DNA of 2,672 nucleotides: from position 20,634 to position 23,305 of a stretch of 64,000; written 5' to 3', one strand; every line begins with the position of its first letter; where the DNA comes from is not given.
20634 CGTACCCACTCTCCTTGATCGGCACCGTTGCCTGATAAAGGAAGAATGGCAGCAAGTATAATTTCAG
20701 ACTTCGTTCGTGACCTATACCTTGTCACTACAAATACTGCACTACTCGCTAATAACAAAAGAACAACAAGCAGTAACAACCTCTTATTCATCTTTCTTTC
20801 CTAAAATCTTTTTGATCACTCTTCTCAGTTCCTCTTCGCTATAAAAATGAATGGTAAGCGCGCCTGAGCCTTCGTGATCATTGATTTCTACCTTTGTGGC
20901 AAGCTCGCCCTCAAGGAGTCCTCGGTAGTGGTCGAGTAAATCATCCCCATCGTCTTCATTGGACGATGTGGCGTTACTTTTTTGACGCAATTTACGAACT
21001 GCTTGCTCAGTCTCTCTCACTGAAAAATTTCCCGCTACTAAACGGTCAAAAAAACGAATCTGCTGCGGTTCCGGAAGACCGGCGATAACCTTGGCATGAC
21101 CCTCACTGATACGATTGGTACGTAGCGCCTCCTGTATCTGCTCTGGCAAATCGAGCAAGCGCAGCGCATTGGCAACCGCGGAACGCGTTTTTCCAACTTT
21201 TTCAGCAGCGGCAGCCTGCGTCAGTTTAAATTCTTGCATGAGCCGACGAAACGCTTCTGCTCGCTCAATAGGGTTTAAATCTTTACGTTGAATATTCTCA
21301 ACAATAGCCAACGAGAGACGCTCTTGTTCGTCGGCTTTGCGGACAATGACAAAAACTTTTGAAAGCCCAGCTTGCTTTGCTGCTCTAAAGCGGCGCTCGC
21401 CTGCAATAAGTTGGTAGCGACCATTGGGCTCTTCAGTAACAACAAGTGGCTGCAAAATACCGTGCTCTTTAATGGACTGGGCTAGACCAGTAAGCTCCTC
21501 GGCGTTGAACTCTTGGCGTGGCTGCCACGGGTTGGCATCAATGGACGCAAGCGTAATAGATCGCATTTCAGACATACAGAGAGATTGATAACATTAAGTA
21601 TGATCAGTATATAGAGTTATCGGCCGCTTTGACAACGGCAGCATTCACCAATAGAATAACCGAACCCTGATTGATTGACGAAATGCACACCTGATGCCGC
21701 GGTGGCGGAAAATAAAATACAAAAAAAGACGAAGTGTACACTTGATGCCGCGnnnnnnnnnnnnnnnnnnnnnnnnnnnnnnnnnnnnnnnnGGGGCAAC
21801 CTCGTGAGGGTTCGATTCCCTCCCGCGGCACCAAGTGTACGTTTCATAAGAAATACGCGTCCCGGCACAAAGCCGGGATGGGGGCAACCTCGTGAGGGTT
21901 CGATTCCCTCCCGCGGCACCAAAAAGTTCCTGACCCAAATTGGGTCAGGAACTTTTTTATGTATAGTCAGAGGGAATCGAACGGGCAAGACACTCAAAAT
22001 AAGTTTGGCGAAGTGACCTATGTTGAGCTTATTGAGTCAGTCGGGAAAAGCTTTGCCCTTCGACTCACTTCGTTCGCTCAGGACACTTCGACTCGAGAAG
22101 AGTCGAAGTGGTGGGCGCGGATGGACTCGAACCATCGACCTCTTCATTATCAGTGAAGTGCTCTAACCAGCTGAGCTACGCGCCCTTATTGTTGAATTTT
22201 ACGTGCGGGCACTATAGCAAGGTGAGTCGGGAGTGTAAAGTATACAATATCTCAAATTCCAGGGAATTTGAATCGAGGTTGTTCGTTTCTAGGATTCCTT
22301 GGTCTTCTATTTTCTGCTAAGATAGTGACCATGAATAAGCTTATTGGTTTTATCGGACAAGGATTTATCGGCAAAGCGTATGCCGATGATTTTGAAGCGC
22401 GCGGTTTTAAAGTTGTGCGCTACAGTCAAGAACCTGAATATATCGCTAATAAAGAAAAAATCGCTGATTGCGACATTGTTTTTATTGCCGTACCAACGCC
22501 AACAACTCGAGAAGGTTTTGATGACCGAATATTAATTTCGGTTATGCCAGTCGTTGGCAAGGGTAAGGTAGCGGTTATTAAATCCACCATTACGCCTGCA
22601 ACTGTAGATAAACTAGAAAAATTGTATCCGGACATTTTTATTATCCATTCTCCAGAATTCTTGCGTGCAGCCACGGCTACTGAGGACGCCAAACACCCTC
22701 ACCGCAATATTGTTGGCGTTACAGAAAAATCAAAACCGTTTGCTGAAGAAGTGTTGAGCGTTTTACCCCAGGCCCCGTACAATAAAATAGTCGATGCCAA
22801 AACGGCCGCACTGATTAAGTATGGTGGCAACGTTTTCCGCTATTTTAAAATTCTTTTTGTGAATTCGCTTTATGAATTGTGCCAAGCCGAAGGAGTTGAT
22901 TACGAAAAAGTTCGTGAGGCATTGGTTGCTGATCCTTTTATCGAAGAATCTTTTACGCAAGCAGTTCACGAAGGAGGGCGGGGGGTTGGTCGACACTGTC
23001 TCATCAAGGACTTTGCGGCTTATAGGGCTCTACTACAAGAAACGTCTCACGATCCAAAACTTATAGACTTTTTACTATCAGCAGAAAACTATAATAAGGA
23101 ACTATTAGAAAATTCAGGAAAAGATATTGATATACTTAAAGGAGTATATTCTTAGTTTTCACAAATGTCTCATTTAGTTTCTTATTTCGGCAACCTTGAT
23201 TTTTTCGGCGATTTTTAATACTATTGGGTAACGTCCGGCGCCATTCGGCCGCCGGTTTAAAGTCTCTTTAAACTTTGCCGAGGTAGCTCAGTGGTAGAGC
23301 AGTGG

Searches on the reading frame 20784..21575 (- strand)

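Call 83: search_protein_families(library=pfam, proteins=[window:20784-21575:-], max_evalue=0.0001)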
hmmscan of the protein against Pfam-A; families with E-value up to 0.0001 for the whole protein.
window:20784-21575:- (263 aa): 2 families
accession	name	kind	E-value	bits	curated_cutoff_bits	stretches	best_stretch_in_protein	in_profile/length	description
PF17762.8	HTH_ParB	-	2.1e-35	121.4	22.6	1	98-197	1-101/102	ParB HTH domain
PF02195.25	ParB_N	-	1.3e-32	112.2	26.3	1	3-96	2-95/95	ParB N-terminal domain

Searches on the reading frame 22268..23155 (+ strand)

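Call 83: search_protein_families(library=pfam, proteins=[window:22268-23155:+], max_evalue=0.0001)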
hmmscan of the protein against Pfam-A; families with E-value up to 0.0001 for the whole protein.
window:22268-23155:+ (295 aa): 2 families
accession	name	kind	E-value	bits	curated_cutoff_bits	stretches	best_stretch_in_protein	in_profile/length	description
PF03721.20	UDPG_MGDP_dh_N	-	9.5e-17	61.6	27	1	62-157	71-181/187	UDP-glucose/GDP-mannose dehydrogenase family, NAD binding domain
PF00984.24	UDPG_MGDP_dh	-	1.5e-15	57.5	25.4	1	178-268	1-87/94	UDP-glucose/GDP-mannose dehydrogenase family, central domain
